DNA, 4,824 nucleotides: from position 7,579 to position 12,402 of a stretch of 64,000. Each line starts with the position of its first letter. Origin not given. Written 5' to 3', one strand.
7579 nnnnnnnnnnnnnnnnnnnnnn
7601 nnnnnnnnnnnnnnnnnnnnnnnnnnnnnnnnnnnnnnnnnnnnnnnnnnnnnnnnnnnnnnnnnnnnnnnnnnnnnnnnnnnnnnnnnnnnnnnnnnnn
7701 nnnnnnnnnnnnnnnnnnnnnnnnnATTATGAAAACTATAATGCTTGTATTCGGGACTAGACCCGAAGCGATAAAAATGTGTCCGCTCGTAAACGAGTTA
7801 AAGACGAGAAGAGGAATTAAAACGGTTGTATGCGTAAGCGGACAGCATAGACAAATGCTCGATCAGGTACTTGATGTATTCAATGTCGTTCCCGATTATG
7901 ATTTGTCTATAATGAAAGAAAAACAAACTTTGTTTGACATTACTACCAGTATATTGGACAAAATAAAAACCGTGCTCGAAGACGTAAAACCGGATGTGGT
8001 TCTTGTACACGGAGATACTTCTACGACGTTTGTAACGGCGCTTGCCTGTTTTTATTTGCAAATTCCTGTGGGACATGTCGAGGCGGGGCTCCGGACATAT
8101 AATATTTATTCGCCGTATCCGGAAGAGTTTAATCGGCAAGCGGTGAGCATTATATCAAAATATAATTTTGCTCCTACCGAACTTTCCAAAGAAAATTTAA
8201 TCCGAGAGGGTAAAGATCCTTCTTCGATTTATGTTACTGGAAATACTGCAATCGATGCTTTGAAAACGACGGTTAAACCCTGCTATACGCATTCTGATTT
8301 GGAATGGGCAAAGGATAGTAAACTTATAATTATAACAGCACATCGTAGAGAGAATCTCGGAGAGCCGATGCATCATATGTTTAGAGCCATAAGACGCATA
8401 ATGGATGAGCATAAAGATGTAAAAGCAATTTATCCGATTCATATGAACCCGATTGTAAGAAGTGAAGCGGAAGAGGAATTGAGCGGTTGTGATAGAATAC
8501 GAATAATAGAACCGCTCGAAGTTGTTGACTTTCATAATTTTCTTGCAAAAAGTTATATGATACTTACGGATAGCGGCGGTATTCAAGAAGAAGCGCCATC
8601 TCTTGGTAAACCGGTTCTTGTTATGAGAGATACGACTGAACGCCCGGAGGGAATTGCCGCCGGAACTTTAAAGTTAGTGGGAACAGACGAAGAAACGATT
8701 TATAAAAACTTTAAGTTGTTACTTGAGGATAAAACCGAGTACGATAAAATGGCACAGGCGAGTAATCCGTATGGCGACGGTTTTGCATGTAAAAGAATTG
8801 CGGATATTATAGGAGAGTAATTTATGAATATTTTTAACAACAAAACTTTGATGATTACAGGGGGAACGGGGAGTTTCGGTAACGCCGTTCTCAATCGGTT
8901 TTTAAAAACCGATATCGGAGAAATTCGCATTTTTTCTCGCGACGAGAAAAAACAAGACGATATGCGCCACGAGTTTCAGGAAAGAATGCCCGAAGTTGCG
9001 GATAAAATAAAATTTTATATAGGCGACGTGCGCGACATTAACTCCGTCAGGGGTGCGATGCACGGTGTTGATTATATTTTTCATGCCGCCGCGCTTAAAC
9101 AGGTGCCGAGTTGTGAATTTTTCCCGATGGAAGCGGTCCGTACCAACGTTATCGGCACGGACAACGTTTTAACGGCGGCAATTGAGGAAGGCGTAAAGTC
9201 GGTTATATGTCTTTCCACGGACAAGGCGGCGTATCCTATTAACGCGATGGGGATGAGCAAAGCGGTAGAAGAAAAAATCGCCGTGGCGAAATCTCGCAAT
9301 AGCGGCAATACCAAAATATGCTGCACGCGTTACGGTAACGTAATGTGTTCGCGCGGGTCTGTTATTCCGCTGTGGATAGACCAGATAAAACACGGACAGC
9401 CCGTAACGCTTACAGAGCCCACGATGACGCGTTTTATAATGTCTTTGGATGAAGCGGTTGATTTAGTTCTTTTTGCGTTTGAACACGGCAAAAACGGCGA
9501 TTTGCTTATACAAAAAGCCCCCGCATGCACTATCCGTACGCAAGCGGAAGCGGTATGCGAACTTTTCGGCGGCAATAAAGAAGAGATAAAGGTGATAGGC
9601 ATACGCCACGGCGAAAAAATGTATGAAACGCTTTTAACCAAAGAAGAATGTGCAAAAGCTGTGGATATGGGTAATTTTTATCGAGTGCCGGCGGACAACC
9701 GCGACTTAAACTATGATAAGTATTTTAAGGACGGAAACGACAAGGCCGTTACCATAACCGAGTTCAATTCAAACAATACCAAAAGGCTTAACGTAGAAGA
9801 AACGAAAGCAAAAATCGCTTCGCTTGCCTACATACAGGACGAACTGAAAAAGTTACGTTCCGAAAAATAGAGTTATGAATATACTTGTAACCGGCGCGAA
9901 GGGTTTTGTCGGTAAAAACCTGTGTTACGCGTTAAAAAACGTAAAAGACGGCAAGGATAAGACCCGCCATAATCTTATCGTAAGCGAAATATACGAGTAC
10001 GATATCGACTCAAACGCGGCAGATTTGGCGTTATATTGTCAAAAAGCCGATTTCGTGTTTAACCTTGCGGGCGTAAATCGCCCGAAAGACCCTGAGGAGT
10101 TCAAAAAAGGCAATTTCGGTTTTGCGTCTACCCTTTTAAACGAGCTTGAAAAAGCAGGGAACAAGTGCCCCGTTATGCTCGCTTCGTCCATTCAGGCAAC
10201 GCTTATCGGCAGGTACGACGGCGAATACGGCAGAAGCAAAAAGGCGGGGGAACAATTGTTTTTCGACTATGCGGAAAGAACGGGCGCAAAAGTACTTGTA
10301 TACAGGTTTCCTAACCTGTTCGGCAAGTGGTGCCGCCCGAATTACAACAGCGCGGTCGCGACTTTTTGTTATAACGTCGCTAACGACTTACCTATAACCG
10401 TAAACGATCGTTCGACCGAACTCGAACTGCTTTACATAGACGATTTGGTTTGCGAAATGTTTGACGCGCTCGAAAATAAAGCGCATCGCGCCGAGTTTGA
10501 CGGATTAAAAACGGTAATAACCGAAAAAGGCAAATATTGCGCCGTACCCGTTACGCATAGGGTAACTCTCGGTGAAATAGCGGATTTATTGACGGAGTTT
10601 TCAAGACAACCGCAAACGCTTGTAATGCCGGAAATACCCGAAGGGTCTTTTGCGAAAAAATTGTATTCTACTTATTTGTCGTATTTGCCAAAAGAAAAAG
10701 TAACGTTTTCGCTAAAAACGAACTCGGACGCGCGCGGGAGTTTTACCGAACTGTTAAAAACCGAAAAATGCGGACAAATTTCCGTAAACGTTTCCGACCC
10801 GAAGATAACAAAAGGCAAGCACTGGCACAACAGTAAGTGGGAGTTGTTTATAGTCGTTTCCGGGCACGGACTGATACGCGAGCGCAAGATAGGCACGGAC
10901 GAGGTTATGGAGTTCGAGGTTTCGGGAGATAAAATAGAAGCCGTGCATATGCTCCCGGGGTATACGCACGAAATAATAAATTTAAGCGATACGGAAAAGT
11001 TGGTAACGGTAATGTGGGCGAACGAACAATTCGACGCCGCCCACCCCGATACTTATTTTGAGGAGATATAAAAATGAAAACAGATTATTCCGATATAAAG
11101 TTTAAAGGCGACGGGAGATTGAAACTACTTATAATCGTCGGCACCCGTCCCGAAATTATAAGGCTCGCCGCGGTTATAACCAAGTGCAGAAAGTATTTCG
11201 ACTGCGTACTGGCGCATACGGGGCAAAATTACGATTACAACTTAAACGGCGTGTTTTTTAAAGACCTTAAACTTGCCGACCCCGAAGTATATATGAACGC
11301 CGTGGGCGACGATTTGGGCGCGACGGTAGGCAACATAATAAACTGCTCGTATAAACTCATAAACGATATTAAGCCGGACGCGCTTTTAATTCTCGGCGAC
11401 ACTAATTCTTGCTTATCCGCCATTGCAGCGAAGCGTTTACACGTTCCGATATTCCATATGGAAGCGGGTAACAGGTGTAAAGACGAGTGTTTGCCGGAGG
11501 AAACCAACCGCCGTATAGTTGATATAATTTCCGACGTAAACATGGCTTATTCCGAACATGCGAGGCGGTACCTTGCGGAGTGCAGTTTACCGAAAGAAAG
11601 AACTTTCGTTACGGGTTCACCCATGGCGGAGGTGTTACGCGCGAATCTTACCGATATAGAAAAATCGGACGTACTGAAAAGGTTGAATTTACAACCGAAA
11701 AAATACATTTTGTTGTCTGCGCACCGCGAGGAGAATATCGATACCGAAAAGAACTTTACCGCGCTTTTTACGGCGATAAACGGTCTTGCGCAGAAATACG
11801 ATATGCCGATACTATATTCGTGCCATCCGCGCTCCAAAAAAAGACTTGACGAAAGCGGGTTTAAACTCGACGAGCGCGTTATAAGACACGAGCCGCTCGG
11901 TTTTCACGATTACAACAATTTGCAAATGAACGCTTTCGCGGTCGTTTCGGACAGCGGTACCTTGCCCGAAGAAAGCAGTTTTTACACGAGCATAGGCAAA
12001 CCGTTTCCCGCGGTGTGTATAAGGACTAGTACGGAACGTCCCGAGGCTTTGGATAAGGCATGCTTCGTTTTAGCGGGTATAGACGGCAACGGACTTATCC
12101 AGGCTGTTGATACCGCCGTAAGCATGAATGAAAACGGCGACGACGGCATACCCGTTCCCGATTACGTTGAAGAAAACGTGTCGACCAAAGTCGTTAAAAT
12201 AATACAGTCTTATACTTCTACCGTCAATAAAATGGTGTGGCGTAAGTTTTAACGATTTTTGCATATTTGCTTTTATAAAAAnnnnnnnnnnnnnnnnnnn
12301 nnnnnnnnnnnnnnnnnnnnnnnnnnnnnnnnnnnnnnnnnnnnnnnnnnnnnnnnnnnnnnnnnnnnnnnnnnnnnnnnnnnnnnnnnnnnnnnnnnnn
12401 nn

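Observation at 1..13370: Compositionally mosaic polysaccharide locus: AT-rich cassette (1-8820) fused exactly at the wecB stop to a GC-typical fnlABC block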

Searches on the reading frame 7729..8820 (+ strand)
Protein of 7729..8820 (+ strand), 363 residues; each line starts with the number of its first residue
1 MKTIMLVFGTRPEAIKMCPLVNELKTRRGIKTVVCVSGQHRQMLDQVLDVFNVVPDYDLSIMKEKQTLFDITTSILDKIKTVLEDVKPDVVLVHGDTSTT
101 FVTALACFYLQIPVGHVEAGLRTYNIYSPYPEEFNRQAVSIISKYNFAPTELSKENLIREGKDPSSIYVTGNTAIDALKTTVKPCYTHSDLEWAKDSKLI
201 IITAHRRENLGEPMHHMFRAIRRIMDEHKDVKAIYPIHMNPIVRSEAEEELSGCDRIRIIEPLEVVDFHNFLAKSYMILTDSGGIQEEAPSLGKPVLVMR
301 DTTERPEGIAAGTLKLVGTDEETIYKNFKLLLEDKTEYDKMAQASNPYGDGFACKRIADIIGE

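Call 5: search_protein_families(library=pfam, proteins=[window:7729-8820:+])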
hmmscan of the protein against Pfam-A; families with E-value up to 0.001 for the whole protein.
window:7729-8820:+ (363 aa): 1 family
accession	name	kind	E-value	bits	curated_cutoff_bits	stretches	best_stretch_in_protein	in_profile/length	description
PF02350.25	Epimerase_2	-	1.1e-120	403.1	30.6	1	23-361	2-346/347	UDP-N-acetylglucosamine 2-epimerase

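Call 16: find_encoding_contigs(protein=window:7729-8820:+, flank=10000, max_places=10)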
Protein window:7729-8820:+ (363 aa): 6 contigs read that carry it; 2 places shown.
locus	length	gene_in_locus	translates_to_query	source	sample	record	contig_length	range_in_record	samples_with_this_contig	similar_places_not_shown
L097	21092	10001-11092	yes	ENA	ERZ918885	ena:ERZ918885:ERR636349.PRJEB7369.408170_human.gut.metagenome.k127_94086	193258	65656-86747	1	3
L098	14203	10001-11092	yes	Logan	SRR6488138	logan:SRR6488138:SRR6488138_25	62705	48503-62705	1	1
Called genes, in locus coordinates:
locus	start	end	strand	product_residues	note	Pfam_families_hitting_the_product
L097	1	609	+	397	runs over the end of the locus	PF13439:Glyco_transf_4, PF00534:Glycos_transf_1, PF13692:Glyco_trans_1_4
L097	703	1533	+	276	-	PF01522:Polysacc_deac_1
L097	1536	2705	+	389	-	PF00534:Glycos_transf_1, PF13692:Glyco_trans_1_4 (weak)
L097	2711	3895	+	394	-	PF03721:UDPG_MGDP_dh_N, PF00984:UDPG_MGDP_dh, PF03720:UDPG_MGDP_dh_C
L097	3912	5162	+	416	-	PF04932:Wzy_C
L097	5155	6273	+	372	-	PF13439:Glyco_transf_4 (weak), PF00534:Glycos_transf_1, PF13692:Glyco_trans_1_4, PF13524:Glyco_trans_1_2 (weak)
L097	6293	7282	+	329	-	PF00535:Glycos_transf_2, PF10111:Glyco_tranf_2_2 (weak), PF13641:Glyco_tranf_2_3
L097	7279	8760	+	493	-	PF01943:Polysacc_synt, PF13440:Polysacc_synt_3, PF03023:MurJ (weak)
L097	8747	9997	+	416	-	PF01593:Amino_oxidase, PF13450:NAD_binding_8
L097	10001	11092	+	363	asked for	PF02350:Epimerase_2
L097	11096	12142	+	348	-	PF01073:3Beta_HSD, PF01370:Epimerase, PF02719:Polysacc_synt_2, PF04321:RmlD_sub_bind (weak), PF07993:NAD_binding_4, PF16363:GDP_Man_Dehyd, PF13460:NAD_binding_10, PF08485:Polysacc_syn_2C, +1 more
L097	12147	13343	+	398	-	PF01370:Epimerase, PF14667:Polysacc_synt_C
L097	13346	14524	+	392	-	PF02350:Epimerase_2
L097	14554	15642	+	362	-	PF13472:Lipase_GDSL_2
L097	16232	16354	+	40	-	-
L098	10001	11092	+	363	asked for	PF02350:Epimerase_2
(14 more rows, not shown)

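Call 28: search_protein_families(library=ncbifam, proteins=[window:7729-8820:+], max_evalue=0.00001)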
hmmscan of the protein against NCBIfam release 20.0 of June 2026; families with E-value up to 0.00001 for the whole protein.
window:7729-8820:+ (363 aa): 2 families
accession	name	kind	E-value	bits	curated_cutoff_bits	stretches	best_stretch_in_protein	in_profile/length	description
TIGR00236.1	wecB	equivalog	1.2e-152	508.4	210.15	1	4-361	3-362/366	non-hydrolyzing UDP-N-acetylglucosamine 2-epimerase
TIGR03568.1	NeuC_NnaA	equivalog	7.2e-31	107.4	235.9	1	3-361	2-365/365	UDP-N-acetylglucosamine 2-epimerase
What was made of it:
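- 7729..8820 (+): wecB/mnaA, the non-hydrolysing UDP-GlcNAc 2-epimerase. Intermediate GC (39.7%). It is the most conserved gene among the related loci and acts as a linker between variable modules. TIGR00236 at 508 bits against a cut-off of 210 (call 28).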

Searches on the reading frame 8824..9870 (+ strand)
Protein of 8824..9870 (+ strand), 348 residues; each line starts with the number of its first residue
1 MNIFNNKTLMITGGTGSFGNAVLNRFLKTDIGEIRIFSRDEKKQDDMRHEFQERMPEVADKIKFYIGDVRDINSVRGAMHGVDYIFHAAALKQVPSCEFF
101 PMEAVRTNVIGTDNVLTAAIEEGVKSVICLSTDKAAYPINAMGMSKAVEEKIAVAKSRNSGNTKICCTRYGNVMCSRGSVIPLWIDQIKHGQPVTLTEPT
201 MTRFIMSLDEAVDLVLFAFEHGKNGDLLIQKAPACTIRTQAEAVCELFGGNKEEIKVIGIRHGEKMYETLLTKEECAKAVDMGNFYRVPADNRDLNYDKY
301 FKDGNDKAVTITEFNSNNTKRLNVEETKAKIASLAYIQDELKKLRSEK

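Call 5: search_protein_families(library=pfam, proteins=[window:8824-9870:+])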
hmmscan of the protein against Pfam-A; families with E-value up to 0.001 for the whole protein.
window:8824-9870:+ (348 aa): 10 families
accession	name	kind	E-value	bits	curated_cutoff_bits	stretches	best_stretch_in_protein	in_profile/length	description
PF02719.21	Polysacc_synt_2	-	1.8e-105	352.8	20.2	1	9-288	1-291/293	Polysaccharide biosynthesis protein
PF01370.27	Epimerase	-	7e-24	85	20.9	1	10-225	2-231/240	NAD dependent epimerase/dehydratase family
PF08485.16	Polysacc_syn_2C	-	2e-21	75.9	25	1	291-338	1-48/48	Polysaccharide biosynthesis protein C-terminal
PF01073.25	3Beta_HSD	-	2.2e-16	60.2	22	1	11-147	2-132/280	3-beta hydroxysteroid dehydrogenase/isomerase family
PF16363.11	GDP_Man_Dehyd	-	1.8e-15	57.7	27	1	10-249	1-267/332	GDP-mannose 4,6 dehydratase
PF07993.18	NAD_binding_4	-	1.5e-09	37.8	20.1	1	11-140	1-144/258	Male sterility protein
PF13460.12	NAD_binding_10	-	3.6e-09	37.2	27.2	1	13-137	1-103/184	NAD(P)H-binding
PF04321.23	RmlD_sub_bind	-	4.6e-06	26.3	27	1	8-133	2-102/287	RmlD substrate binding domain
PF05368.20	NmrA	-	1.1e-05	25.7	27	1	6-203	2-183/298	NmrA-like family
PF08659.16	KR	-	8.5e-05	23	22.6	1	8-83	2-76/180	KR domain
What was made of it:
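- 8824..9870 (+): fnlA/capE-like UDP-GlcNAc 4,6-dehydratase/5-epimerase. GC is genome-typical (45%). Pfam Polysacc_synt_2 plus Polysacc_syn_2C (call 5).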

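Call 7: find_encoding_contigs(protein=window:8824-9870:+, flank=10000, max_places=10)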
Protein window:8824-9870:+ (348 aa): 6 contigs read that carry it; 2 places shown.
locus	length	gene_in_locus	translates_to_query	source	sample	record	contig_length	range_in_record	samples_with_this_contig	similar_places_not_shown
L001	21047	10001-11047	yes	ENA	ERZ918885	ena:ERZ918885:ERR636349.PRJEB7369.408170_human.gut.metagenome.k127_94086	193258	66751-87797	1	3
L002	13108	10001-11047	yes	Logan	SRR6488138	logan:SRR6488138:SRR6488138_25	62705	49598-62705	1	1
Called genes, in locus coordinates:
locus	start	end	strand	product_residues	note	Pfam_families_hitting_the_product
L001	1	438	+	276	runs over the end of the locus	PF01522:Polysacc_deac_1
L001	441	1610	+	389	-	PF00534:Glycos_transf_1, PF13692:Glyco_trans_1_4 (weak)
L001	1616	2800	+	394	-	PF03721:UDPG_MGDP_dh_N, PF00984:UDPG_MGDP_dh, PF03720:UDPG_MGDP_dh_C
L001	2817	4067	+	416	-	PF04932:Wzy_C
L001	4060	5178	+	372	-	PF13439:Glyco_transf_4 (weak), PF00534:Glycos_transf_1, PF13692:Glyco_trans_1_4, PF13524:Glyco_trans_1_2 (weak)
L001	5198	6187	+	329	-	PF00535:Glycos_transf_2, PF10111:Glyco_tranf_2_2 (weak), PF13641:Glyco_tranf_2_3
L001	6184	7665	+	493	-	PF01943:Polysacc_synt, PF13440:Polysacc_synt_3, PF03023:MurJ (weak)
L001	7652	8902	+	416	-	PF01593:Amino_oxidase, PF13450:NAD_binding_8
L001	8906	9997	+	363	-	PF02350:Epimerase_2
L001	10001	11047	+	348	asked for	PF01073:3Beta_HSD, PF01370:Epimerase, PF02719:Polysacc_synt_2, PF04321:RmlD_sub_bind (weak), PF07993:NAD_binding_4, PF16363:GDP_Man_Dehyd, PF13460:NAD_binding_10, PF08485:Polysacc_syn_2C, +1 more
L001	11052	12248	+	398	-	PF01370:Epimerase, PF14667:Polysacc_synt_C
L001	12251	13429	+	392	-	PF02350:Epimerase_2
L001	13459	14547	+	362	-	PF13472:Lipase_GDSL_2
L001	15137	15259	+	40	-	-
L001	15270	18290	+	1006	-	-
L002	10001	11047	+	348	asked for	PF01073:3Beta_HSD, PF01370:Epimerase, PF02719:Polysacc_synt_2, PF04321:RmlD_sub_bind (weak), PF07993:NAD_binding_4, PF16363:GDP_Man_Dehyd, PF13460:NAD_binding_10, PF08485:Polysacc_syn_2C, +1 more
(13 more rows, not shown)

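Call 8: find_related_loci(query=window:8824-9870:+, collection=genome_contigs, flank=10000)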
Query window:8824-9870:+ (348 aa) in genome_contigs; peptide patterns used: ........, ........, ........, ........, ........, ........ (x = any residue, [..] = any of these).
600 stretches matched a pattern (row limit reached: there are more); 599 encode a relative of the query (tblastn E <= 1e-3); the best 80 are kept; 80 distinct loci.
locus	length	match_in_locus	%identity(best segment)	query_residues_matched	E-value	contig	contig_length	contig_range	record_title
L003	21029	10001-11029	88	1-343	0e+0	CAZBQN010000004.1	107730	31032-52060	MAG TPA_asm: uncultured Ruminococcus sp. isolate binchicken_co370_19 genome assembly, contig: NODE_261_length_107730_cov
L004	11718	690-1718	87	1-343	0e+0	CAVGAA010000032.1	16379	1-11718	bacterium isolate H07627-L1_cleanbin_000008 genome assembly, contig: Spades_H07627-L1_contig_2158, whole genome shotgun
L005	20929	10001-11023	87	1-341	0e+0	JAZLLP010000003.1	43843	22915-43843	MAG: Acutalibacteraceae bacterium isolate T1900044957_TA20190013.MAGScoT_cleanbin_000012 SGB_3853_k141_1251781, whole ge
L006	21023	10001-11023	87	1-341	0e+0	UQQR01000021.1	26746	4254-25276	uncultured Ruminococcaceae bacterium isolate UMGS538 genome assembly, contig: NODE_1342_length_26746_cov_7.315500, whole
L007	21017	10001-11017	86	3-341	0e+0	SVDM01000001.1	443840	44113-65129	MAG: Lachnospiraceae bacterium isolate SIG280 NODE_17_length_443840_cov_21.780861, whole genome shotgun sequence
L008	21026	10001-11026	85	1-342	0e+0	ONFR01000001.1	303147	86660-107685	uncultured Bacteroidales bacterium isolate RUG264 genome assembly, contig: scaffold_11, whole genome shotgun sequence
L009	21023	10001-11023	85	1-341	0e+0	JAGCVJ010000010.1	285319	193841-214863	MAG: Bacteroidales bacterium isolate RGIG10157 Yak_Rumen-4__c1117101, whole genome shotgun sequence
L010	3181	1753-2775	84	1-341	0e+0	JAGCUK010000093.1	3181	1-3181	MAG: Bacteroidales bacterium isolate RGIG10132 Yak_Rumen-4__c2245516, whole genome shotgun sequence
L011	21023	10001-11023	84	1-341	0e+0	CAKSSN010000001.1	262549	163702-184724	MAG: uncultured Clostridia bacterium isolate REFINED_METABAT215_TOP10_CONTIGS_1500_ASSEMBLY_K77_MERGED__Nepal_MoBio_Fibe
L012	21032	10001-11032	84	1-344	0e+0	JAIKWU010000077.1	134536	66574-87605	MAG: Bacteroidaceae bacterium isolate RUI437 k141_9803407_flag=0_multi=17.0000_len=134536, whole genome shotgun sequence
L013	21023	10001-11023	86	1-341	0e+0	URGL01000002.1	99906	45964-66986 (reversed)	uncultured Clostridiales bacterium isolate UMGS977 genome assembly, contig: NODE_83_length_99906_cov_6.966620, whole gen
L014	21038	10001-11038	83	1-344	0e+0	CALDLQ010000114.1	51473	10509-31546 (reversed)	MAG TPA_asm: uncultured Prevotella sp. isolate SRR873607_bin.160_CONCOCT_v1.1_MAG genome assembly, contig: ERZ1756086.45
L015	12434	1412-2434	84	1-341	0e+0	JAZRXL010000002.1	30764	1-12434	MAG: Paludibacteraceae bacterium isolate T1900044951_TA20190004.MAGScoT_cleanbin_000002 SGB_3654_k141_543826, whole geno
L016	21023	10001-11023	84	1-341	0e+0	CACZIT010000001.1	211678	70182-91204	MAG: uncultured Prevotellaceae bacterium isolate RUG12665 genome assembly, contig: RUG12665_asm_1, whole genome shotgun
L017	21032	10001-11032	83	1-344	0e+0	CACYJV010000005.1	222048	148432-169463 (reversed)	MAG: uncultured Prevotellaceae bacterium isolate RUG12005 genome assembly, contig: RUG12005_asm_5, whole genome shotgun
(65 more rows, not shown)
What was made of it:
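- Tried and rejected: Genome-collection scan with FnlA (call 8).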

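Call 28: search_protein_families(library=ncbifam, proteins=[window:8824-9870:+], max_evalue=0.00001)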
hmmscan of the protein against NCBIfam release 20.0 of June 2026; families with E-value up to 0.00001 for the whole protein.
window:8824-9870:+ (348 aa): 12 families
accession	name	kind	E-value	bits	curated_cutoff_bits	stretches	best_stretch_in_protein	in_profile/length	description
TIGR04130.1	FnlA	equivalog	1.5e-151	504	730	1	3-338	1-332/337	UDP-N-acetylglucosamine 4,6-dehydratase/5-epimerase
TIGR03589.1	PseB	equivalog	4e-92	308.6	407.75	1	4-326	2-319/324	UDP-N-acetylglucosamine 4,6-dehydratase (inverting)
TIGR04180.1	EDH_00030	hypoth_equivalog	2.1e-17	63.2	475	1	10-134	2-123/297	NAD-dependent 4,6-dehydratase LegB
TIGR03466.1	HpnA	hypoth_equivalog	8.7e-14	51.1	367.65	1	9-134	3-115/327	hopanoid-associated sugar epimerase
TIGR02622.1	CDP_4_6_dhtase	equivalog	2.2e-12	46.8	278.45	1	3-135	1-132/352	CDP-glucose 4,6-dehydratase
NF041293.1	G6PDh_Azf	equivalog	1.7e-11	44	400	1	7-135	3-118/252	NAD-dependent glucose-6-phosphate dehydrogenase Azf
TIGR01179.1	galE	equivalog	4.8e-11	42.1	262.3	1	9-173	2-176/332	UDP-glucose 4-epimerase GalE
NF011728.1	PRK15181.1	equivalog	1.1e-09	37.8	760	1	5-156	14-162/348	Vi polysaccharide biosynthesis UDP-N-acetylglucosaminuronic acid C-4 epimerase TviC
NF052578.1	StrlDmthSdmBMthl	equivalog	2.8e-09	37.2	600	1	8-154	2-131/328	sterol demethylase protein SdmB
TIGR01181.1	dTDP_gluc_dehyt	equivalog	7.4e-09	35.1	365.1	1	9-139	2-132/321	dTDP-glucose 4,6-dehydratase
NF042423.1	oxyalk_red_Shew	equivalog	3.3e-08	33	580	1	7-135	9-121/331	2-alkyl-3-oxoalkanoate reductase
NF042422.1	oxyalk_red_OleD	equivalog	4.5e-08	32.8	580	1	9-133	3-111/329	2-alkyl-3-oxoalkanoate reductase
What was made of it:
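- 8824..9870 (+): Best NCBIfam match is FnlA at 504 bits, below the equivalog cut-off of 730; PseB scores 309 (call 28).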

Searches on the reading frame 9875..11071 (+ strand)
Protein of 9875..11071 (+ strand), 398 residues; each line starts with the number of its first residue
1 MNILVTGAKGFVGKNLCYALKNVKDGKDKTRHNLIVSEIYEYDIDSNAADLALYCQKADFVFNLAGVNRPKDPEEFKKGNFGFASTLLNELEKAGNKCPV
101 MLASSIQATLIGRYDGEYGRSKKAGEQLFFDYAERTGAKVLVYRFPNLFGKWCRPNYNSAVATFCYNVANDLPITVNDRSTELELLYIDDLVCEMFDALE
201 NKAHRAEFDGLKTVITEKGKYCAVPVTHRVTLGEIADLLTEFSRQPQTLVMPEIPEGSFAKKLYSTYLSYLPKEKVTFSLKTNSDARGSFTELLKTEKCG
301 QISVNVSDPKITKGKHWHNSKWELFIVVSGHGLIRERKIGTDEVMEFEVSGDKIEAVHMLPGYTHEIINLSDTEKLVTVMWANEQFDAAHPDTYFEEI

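Call 5: search_protein_families(library=pfam, proteins=[window:9875-11071:+])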
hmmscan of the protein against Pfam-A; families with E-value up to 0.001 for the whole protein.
window:9875-11071:+ (398 aa): 4 families
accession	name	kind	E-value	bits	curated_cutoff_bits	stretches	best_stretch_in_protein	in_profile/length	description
PF14667.12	Polysacc_synt_C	-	7.5e-44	148.8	28.7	1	283-394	1-111/111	Polysaccharide biosynthesis C-terminal domain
PF01370.27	Epimerase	-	2.4e-17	63.6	20.9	1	3-202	1-228/240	NAD dependent epimerase/dehydratase family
PF07993.18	NAD_binding_4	-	3.8e-05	23.4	20.1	0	100-150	159-209/258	Male sterility protein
PF04321.23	RmlD_sub_bind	-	0.00014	21.5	27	0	116-176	123-175/287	RmlD substrate binding domain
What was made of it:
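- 9875..11071 (+): fnlB/capF-like reductase. Pfam Epimerase plus a C-terminal domain (call 5).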

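Call 28: search_protein_families(library=ncbifam, proteins=[window:9875-11071:+], max_evalue=0.00001)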
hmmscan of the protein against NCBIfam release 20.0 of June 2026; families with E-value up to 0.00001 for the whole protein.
window:9875-11071:+ (398 aa): 2 families
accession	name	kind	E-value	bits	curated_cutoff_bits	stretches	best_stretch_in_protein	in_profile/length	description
NF047837.1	UDPAcbARedWbcJ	equivalog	3.8e-107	358.4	500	1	1-395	1-365/372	UDP-2-acetamido-2,6-beta-L-arabino-hexul-4-ose reductase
NF043036.1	ErythonDh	equivalog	7.3e-06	25.4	325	0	1-157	1-188/321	D-erythronate dehydrogenase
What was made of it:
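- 9875..11071 (+): NF047837 (WbcJ reductase) at 358 bits against a cut-off of 500 (call 28).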

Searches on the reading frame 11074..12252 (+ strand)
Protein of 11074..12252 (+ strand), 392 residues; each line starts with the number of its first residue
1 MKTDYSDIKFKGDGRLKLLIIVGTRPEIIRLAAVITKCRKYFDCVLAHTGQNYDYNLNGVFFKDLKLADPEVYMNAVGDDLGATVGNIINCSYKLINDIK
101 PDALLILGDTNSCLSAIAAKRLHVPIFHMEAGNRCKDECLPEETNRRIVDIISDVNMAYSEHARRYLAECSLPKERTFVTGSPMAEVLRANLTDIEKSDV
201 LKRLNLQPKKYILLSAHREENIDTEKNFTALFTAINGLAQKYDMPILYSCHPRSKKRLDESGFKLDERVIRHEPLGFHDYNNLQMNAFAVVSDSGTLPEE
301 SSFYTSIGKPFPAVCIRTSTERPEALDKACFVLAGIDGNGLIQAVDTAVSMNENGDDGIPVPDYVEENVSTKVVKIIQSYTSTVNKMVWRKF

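Call 6: search_protein_families(library=pfam, proteins=[window:11074-12252:+])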
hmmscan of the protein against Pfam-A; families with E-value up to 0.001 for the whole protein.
window:11074-12252:+ (392 aa): 1 family
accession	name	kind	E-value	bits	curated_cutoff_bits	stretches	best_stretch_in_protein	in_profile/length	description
PF02350.25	Epimerase_2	-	4.5e-75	253.1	30.6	1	39-377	6-346/347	UDP-N-acetylglucosamine 2-epimerase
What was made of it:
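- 11074..12252 (+): fnlC/capG-like 2-epimerase. Pfam Epimerase_2 (call 6).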

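Call 28: search_protein_families(library=ncbifam, proteins=[window:11074-12252:+], max_evalue=0.00001)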
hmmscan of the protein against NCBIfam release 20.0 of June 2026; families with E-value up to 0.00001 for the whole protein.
window:11074-12252:+ (392 aa): 2 families
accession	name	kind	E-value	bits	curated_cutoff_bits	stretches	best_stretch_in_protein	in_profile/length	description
TIGR00236.1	wecB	equivalog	4.8e-62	210.2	210.15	1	16-352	1-336/366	non-hydrolyzing UDP-N-acetylglucosamine 2-epimerase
TIGR03568.1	NeuC_NnaA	equivalog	9.2e-16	57.7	235.9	1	17-294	2-289/365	UDP-N-acetylglucosamine 2-epimerase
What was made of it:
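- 11074..12252 (+): TIGR00236 at 210.2 bits against a cut-off of 210.15 (call 28).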
